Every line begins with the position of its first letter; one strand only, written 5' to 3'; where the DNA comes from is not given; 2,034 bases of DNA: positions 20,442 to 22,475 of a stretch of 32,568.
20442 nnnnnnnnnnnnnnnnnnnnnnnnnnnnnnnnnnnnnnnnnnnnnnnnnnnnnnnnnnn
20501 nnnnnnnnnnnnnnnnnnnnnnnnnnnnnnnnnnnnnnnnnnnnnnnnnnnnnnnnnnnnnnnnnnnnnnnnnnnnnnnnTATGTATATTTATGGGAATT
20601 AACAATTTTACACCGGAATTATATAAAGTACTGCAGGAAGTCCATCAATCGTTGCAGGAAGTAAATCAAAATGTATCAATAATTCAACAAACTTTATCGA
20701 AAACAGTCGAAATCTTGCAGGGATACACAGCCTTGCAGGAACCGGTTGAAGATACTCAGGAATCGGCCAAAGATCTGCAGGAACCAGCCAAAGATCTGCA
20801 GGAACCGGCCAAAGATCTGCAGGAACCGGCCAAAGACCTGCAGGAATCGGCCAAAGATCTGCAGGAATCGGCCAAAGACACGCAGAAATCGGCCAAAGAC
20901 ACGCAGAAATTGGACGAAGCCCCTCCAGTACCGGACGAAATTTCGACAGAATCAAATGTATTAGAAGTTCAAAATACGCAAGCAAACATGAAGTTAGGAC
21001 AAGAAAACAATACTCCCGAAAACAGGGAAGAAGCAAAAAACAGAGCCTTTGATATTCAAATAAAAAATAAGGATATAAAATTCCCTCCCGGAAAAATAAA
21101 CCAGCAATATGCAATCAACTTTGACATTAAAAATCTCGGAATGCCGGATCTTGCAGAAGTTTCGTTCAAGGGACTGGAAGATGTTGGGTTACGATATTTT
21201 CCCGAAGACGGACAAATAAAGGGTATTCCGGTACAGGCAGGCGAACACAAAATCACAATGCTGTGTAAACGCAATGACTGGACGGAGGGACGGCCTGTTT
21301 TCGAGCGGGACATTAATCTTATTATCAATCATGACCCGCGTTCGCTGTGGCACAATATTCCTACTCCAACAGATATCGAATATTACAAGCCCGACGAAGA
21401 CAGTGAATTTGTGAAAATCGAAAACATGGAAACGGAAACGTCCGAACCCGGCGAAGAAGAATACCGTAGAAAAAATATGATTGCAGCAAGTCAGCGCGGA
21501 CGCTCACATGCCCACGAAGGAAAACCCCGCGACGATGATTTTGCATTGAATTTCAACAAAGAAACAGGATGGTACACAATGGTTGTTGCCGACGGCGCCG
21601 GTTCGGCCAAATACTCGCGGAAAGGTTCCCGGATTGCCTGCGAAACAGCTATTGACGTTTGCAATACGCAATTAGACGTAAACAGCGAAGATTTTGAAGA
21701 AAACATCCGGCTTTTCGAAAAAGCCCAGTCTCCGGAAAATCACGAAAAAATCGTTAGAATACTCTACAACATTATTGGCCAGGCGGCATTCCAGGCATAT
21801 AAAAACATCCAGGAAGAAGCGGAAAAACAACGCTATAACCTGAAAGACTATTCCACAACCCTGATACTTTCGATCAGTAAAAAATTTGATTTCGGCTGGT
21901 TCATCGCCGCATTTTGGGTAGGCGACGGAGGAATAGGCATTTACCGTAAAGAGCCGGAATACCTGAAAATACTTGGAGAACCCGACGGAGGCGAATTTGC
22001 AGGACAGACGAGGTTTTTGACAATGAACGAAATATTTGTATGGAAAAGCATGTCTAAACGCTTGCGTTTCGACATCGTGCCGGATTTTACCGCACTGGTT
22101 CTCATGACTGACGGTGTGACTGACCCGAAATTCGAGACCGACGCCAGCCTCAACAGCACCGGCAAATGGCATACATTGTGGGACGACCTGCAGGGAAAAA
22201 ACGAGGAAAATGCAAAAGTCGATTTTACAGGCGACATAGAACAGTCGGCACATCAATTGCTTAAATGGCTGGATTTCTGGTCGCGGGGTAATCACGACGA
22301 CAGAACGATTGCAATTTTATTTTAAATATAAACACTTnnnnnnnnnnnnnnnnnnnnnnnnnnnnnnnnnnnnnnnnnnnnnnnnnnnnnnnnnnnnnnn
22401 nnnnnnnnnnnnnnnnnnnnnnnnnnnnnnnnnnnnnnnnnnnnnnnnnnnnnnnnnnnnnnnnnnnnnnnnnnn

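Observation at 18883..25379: Six-gene TerY-P-type phosphorylation-switch operon extended by AIM24, HAD and PRTase genes, with no classical Ter genes nearby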

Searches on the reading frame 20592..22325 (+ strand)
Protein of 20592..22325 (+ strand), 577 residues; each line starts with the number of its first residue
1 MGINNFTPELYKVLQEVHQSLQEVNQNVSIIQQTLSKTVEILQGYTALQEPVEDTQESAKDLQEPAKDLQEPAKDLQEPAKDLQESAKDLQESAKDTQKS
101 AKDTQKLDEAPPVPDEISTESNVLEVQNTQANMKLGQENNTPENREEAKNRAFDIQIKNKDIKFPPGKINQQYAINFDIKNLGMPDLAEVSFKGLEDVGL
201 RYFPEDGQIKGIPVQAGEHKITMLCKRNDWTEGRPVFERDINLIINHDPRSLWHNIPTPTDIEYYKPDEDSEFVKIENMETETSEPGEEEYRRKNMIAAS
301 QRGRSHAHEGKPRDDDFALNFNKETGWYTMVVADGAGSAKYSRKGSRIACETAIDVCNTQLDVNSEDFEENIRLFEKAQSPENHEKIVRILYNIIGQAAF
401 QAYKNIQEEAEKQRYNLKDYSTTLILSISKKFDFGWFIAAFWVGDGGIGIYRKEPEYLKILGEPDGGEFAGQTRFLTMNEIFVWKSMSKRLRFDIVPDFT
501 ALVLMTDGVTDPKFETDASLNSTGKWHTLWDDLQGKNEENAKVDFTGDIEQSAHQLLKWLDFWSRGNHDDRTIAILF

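Call 3: search_protein_families(library=pfam, proteins=[window:20592-22325:+], max_evalue=0.01)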
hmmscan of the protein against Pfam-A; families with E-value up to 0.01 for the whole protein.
window:20592-22325:+ (577 aa): 2 families
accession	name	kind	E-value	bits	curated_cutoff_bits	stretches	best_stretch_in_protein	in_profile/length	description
PF13672.11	PP2C_2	-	7.5e-40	137.2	24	1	302-520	1-184/209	Protein phosphatase 2C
PF08651.15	DASH_Duo1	-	0.0003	21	25.4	1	11-57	13-59/74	DASH complex subunit Duo1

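Call 4: search_protein_families(library=padloc, proteins=[window:20592-22325:+], max_evalue=0.01)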
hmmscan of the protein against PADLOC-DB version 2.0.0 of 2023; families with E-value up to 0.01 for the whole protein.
window:20592-22325:+ (577 aa): 1 family
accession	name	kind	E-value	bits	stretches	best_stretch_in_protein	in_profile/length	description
PDLC00598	ZorA1|ZorA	-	0.00052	16.5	1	3-102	457-557/663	MotA/ExbB/TolQ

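Call 5: search_protein_families(library=ncbifam, proteins=[window:20592-22325:+], max_evalue=0.01)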
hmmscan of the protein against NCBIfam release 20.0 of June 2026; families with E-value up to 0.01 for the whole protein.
window:20592-22325:+ (577 aa): 4 families
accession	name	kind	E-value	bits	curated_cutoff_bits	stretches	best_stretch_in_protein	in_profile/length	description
NF003034.1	PRK03918.1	equivalog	0.00019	19.6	700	1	9-164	197-352/878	DNA double-strand break repair ATPase Rad50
NF002572.0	PRK02224.1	equivalog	0.0012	17.2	1087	1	19-159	297-435/888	DNA double-strand break repair ATPase Rad50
NF041035.1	Rad50_Halo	equivalog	0.0015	17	1000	1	15-150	289-422/883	DNA double-strand break repair ATPase Rad50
NF047515.1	SpiroCoCo_C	equivalog_domain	0.007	15.6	125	1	12-113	180-279/313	SpiroCoCo family coiled-coil protein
